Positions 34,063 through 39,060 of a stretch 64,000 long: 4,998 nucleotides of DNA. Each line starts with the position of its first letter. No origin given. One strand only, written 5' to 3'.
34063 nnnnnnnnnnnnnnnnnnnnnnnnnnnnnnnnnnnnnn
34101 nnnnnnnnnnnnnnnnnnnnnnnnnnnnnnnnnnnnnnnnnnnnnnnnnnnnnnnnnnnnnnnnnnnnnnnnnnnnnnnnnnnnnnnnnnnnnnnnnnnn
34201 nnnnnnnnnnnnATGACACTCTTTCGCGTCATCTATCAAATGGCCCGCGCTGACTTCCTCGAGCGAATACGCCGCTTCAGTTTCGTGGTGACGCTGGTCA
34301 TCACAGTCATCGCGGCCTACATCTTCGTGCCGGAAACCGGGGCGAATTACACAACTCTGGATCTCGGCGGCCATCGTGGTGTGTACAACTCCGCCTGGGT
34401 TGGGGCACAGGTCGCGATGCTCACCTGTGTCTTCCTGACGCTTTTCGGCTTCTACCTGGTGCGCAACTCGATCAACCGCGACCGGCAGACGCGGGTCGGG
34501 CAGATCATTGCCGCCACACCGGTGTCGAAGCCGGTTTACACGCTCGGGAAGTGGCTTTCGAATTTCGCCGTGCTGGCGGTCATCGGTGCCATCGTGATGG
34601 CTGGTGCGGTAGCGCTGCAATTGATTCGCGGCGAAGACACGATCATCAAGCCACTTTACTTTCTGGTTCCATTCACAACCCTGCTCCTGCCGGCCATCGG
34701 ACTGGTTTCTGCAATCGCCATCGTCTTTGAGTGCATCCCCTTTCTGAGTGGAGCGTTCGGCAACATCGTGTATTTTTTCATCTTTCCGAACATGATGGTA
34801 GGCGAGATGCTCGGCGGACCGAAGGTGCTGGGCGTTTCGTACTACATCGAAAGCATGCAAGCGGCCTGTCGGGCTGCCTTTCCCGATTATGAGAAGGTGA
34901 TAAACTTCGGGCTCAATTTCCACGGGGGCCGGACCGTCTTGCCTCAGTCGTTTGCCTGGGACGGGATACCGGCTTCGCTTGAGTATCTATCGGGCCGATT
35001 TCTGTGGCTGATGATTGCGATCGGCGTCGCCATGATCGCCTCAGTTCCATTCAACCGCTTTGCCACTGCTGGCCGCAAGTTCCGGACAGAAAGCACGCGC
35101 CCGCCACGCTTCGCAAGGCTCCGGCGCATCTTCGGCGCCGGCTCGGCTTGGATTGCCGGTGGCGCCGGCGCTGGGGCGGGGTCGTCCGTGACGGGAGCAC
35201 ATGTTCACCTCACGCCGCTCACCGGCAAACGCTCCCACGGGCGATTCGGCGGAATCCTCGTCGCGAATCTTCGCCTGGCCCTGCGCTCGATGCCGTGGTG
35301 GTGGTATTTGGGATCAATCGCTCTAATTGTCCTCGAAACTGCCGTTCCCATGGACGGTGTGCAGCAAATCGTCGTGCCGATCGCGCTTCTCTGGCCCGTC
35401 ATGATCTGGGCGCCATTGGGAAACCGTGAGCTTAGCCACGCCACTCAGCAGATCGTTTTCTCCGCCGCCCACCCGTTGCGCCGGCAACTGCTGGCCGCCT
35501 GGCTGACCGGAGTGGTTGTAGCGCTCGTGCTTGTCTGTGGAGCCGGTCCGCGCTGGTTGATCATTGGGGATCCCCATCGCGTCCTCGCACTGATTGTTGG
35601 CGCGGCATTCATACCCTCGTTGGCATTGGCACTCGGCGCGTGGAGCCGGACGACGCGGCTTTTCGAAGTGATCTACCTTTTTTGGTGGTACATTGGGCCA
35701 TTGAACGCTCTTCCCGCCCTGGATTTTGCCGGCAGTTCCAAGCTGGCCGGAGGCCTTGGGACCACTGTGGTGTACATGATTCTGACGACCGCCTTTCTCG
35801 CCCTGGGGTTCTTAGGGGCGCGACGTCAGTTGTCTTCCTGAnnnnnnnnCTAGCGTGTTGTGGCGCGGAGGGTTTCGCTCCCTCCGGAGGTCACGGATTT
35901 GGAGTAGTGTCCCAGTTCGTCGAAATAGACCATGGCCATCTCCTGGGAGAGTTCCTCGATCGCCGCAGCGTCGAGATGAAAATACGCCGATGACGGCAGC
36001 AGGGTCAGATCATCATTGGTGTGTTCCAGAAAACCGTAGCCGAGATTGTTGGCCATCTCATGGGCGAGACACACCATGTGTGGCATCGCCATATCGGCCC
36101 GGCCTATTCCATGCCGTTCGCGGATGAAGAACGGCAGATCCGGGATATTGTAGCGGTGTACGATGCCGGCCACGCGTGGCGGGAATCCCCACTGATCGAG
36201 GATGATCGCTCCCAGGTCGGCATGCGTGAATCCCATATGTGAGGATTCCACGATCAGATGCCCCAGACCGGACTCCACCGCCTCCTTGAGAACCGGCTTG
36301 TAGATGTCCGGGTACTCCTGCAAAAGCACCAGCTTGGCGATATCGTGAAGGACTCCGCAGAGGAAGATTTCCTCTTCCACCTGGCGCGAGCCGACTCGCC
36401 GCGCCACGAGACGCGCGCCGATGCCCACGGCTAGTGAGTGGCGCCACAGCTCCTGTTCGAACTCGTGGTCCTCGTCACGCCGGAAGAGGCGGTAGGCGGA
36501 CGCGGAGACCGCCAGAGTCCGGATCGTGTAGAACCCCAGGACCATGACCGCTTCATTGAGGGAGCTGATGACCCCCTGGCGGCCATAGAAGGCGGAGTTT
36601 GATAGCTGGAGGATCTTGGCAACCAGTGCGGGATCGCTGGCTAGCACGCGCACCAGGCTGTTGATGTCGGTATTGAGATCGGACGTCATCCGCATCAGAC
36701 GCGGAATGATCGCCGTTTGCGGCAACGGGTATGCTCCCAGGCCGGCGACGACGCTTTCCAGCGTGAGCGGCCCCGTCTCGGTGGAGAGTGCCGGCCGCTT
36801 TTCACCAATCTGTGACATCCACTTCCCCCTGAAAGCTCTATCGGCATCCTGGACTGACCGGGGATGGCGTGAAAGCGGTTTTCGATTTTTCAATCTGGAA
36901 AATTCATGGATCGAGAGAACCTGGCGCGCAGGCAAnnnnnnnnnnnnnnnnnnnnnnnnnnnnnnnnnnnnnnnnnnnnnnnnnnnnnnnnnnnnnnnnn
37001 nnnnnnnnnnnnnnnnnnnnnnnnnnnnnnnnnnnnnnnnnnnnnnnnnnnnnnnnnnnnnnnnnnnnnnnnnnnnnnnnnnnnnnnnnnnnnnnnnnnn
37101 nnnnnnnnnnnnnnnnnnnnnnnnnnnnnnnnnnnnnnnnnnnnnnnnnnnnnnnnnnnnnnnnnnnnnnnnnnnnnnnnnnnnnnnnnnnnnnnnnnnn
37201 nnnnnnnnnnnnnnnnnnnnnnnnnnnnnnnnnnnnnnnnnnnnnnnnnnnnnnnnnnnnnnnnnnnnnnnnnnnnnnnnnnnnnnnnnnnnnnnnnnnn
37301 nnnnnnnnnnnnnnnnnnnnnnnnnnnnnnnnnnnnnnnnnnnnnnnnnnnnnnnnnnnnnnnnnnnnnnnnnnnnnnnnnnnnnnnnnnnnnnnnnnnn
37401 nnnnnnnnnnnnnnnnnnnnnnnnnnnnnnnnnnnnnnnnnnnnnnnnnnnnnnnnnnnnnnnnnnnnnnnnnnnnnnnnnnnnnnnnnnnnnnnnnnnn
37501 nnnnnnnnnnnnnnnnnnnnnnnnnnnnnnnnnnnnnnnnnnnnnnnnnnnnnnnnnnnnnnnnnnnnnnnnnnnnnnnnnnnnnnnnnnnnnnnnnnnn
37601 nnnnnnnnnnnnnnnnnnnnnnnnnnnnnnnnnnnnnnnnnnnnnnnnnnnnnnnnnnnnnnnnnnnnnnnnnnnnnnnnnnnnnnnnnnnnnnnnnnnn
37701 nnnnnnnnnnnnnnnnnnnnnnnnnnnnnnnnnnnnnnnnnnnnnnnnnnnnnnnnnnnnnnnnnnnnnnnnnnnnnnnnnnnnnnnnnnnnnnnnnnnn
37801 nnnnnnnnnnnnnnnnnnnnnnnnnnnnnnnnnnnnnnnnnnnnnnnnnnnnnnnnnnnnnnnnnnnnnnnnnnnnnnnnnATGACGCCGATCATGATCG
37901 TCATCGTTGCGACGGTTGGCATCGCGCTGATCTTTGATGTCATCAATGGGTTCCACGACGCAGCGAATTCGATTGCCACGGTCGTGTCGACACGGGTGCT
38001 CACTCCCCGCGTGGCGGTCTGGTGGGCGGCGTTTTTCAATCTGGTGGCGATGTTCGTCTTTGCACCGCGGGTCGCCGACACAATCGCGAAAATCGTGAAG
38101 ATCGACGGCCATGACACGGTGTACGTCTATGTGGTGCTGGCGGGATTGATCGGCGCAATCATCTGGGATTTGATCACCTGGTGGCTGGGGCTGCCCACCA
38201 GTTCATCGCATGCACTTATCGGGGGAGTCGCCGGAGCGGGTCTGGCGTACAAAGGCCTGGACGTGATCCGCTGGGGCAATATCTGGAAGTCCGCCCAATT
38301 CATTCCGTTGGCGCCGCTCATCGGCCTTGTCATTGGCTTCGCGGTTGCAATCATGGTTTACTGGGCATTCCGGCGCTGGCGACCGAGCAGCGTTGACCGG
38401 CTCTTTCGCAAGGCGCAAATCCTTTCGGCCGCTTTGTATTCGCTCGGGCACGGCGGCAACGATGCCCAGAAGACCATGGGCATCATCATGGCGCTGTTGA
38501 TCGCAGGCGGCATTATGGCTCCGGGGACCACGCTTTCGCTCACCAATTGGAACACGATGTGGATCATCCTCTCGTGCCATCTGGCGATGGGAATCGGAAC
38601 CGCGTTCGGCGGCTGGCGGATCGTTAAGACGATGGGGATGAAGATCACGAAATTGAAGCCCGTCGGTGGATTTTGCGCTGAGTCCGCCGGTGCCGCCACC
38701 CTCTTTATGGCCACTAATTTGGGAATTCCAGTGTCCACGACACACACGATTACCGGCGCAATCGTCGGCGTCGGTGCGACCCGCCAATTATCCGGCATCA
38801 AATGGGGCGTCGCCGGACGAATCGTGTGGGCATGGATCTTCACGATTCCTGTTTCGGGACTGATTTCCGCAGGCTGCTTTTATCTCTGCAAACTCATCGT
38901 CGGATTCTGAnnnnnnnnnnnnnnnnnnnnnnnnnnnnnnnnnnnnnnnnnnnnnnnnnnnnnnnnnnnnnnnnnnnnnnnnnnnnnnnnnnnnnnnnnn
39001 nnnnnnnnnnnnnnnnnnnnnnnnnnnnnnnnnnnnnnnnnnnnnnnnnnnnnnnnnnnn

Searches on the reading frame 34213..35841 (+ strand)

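Call 39: search_protein_families(library=pfam, proteins=[window:34213-35841:+], max_evalue=0.0001)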
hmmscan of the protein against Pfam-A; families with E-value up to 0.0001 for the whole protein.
window:34213-35841:+ (542 aa): 1 family
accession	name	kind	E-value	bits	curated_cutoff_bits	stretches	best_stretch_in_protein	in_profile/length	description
PF12679.13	ABC2_membrane_2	-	3.8e-05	23.5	27.2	1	10-198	3-205/283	ABC-2 family transporter protein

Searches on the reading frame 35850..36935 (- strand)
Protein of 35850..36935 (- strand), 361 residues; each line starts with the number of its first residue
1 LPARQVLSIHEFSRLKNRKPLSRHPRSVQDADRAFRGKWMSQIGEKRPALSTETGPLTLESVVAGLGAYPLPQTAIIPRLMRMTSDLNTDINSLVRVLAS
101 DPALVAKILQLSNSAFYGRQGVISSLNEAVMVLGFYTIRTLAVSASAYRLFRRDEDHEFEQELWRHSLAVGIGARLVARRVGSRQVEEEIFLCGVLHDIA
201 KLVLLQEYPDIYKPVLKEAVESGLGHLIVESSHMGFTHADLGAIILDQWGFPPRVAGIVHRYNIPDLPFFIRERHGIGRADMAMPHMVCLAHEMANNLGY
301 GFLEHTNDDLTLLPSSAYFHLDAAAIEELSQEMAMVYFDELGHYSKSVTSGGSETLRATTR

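Call 74: search_protein_families(library=pfam, proteins=[window:35850-36935:-], max_evalue=0.0001)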
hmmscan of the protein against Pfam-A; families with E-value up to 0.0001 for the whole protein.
window:35850-36935:- (361 aa): 2 families
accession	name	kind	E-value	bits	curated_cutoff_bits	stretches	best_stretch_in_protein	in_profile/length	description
PF08668.18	HDOD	-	1.4e-48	165.4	22.9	1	75-260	6-191/196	HDOD domain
PF01966.28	HD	-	1.1e-05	26.1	22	1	164-260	2-83/116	HD domain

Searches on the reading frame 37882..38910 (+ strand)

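Call 74: search_protein_families(library=pfam, proteins=[window:37882-38910:+], max_evalue=0.0001)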
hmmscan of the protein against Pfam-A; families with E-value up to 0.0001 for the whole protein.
window:37882-38910:+ (342 aa): 1 family
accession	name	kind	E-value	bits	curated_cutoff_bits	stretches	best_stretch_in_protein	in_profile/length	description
PF01384.25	PHO4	-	4.7e-96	322.2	33.7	1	22-329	1-350/350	Phosphate transporter family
